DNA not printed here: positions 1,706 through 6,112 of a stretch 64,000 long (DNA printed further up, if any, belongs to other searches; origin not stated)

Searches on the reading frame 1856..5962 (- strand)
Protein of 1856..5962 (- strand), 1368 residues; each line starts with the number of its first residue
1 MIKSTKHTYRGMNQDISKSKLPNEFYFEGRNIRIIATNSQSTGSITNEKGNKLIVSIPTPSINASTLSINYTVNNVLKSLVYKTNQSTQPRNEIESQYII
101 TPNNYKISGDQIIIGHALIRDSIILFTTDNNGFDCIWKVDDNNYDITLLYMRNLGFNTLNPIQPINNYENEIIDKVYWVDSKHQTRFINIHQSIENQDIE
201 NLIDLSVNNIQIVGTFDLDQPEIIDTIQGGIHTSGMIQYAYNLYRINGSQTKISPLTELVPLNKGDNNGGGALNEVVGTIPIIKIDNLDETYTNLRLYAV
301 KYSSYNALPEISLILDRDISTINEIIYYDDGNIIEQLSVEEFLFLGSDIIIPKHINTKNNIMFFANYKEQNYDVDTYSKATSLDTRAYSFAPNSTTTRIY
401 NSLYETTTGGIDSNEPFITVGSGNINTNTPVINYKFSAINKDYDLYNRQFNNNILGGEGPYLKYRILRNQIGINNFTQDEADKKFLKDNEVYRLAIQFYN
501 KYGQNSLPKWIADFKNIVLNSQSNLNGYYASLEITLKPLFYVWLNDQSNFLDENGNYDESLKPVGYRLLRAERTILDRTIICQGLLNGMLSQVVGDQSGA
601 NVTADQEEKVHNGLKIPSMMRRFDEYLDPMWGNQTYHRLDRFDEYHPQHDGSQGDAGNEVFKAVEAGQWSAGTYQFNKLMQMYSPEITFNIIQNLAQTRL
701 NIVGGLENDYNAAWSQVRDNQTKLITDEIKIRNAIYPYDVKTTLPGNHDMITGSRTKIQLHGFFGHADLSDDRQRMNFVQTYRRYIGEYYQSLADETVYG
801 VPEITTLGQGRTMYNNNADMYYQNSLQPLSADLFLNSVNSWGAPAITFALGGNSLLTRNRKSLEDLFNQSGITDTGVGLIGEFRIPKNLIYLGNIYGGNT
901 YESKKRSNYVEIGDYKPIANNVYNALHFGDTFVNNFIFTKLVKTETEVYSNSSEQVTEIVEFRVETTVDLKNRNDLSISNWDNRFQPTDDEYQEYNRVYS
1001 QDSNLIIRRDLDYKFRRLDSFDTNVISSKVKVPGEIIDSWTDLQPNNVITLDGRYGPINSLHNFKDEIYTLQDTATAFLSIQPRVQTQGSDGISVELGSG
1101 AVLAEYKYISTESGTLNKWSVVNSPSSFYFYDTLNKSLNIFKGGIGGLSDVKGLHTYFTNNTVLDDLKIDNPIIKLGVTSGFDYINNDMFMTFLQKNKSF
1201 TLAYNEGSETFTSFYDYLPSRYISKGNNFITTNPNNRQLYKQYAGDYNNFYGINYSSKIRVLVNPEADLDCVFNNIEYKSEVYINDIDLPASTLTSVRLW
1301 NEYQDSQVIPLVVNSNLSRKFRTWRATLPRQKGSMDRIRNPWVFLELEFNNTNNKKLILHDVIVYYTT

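Call 14: search_protein_families(library=phrogs, max_evalue=0.001, proteins=[window:1856-5962:-])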
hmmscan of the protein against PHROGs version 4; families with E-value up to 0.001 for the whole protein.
window:1856-5962:- (1368 aa): 2 families
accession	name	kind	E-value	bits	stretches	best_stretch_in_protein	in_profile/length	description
phrog_28748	-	head and packaging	1.8e-268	895.1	3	796-1367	867-1508/1511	virion structural protein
phrog_18548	-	unknown function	1.6e-07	32.3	1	1201-1276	4-80/241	-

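Call 91: search_protein_families(library=pfam, max_evalue=0.001, proteins=[window:1856-5962:-])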
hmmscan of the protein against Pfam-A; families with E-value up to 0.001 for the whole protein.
window:1856-5962:- (1368 aa): 2 families
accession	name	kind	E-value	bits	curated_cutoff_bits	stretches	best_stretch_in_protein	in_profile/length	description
PF25731.1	crAss_MUZ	-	1.3e-205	686.5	27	1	3-1234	2-1223/1224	Crassvirus muzzle protein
PF25729.1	crAss_MUZ_C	-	9.4e-16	58.5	27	1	1245-1331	1-83/83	Crassvirus muzzle protein C-terminal domain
